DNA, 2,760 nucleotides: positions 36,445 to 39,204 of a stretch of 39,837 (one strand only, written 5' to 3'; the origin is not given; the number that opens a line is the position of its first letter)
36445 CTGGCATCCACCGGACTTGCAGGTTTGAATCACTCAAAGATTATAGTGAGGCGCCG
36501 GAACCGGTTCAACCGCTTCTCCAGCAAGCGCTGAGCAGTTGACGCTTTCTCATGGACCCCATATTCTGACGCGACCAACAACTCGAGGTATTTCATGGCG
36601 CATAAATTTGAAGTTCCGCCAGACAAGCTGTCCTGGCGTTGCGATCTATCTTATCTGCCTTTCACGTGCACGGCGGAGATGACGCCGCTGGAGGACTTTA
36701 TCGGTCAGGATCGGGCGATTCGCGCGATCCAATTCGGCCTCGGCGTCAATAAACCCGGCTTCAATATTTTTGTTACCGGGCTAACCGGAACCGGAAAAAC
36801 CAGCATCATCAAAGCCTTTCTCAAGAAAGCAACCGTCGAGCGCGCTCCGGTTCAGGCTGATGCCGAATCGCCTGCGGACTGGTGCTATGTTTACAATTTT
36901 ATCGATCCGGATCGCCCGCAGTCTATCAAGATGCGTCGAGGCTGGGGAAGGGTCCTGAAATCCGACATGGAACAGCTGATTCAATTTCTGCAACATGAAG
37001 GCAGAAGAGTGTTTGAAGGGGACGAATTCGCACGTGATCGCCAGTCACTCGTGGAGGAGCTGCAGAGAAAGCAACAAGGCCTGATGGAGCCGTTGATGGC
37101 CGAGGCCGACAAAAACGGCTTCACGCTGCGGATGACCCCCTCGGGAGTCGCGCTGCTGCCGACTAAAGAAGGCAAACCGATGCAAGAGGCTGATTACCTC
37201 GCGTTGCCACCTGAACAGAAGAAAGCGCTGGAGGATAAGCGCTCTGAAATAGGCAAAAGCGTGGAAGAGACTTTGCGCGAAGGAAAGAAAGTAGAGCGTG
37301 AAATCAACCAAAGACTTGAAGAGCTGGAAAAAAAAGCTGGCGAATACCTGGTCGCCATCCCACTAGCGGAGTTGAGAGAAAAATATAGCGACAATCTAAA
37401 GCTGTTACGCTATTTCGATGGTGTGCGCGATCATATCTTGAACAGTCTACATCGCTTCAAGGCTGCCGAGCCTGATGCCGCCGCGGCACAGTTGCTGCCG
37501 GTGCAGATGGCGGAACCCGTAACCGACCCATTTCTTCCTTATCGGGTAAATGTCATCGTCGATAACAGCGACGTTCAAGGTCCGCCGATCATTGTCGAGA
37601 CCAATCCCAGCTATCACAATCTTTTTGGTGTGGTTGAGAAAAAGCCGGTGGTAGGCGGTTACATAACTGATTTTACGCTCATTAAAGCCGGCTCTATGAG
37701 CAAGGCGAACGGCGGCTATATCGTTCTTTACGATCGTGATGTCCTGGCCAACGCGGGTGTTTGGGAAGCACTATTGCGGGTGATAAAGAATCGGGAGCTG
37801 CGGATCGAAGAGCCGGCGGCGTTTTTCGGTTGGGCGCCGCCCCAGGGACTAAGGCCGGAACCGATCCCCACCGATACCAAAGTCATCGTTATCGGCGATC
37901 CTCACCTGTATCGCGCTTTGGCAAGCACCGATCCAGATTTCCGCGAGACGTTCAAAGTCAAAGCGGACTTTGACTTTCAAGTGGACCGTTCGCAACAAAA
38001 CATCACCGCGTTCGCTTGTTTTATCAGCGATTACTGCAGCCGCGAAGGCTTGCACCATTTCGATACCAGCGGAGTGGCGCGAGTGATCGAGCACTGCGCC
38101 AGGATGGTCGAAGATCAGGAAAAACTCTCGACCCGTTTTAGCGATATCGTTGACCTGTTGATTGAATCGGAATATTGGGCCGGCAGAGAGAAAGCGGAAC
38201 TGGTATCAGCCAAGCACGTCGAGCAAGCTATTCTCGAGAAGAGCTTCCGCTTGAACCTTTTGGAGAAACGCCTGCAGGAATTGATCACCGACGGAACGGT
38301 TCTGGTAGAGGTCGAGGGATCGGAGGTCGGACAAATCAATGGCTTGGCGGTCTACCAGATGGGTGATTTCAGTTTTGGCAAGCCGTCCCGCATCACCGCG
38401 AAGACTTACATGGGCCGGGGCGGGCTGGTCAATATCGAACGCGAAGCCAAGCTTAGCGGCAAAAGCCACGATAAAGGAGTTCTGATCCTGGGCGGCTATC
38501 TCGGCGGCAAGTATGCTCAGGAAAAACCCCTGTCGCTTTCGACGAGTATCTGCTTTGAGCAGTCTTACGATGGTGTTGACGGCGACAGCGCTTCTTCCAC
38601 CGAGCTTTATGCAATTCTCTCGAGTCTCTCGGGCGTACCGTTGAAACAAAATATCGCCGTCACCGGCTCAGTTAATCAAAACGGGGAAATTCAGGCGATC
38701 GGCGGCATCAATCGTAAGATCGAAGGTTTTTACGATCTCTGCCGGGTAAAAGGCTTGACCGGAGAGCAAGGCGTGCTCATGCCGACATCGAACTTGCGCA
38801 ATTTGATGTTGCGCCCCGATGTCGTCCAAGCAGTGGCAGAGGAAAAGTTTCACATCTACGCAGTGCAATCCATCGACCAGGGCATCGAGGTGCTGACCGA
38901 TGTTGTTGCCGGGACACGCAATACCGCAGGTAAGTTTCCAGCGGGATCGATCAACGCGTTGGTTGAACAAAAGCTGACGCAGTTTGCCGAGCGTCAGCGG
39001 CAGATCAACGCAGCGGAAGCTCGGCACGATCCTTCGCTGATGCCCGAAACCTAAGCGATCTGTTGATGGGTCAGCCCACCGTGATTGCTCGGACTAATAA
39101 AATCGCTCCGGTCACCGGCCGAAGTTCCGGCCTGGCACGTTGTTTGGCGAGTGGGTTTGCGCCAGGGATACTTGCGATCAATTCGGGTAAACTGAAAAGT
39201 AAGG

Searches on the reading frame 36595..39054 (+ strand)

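Call 51: search_protein_families(library=ncbifam, proteins=[window:36595-39054:+], max_evalue=0.00001)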
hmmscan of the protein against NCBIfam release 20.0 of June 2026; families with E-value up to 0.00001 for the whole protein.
window:36595-39054:+ (819 aa): 4 families
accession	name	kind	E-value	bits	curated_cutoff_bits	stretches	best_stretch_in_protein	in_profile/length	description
TIGR00764.1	lon_rel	equivalog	5.1e-32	111.2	516.6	1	319-767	161-592/608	ATP-dependent protease LonB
TIGR02902.1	spore_lonB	equivalog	2.3e-11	43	723.3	1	652-750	431-521/531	ATP-dependent protease LonB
TIGR02903.1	spore_lon_C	equivalog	4.7e-11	41.9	678.8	1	661-737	523-592/615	Lon family ATP-dependent protease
NF008053.0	PRK10787.1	equivalog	5.7e-06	24.7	891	0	661-764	675-767/784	endopeptidase La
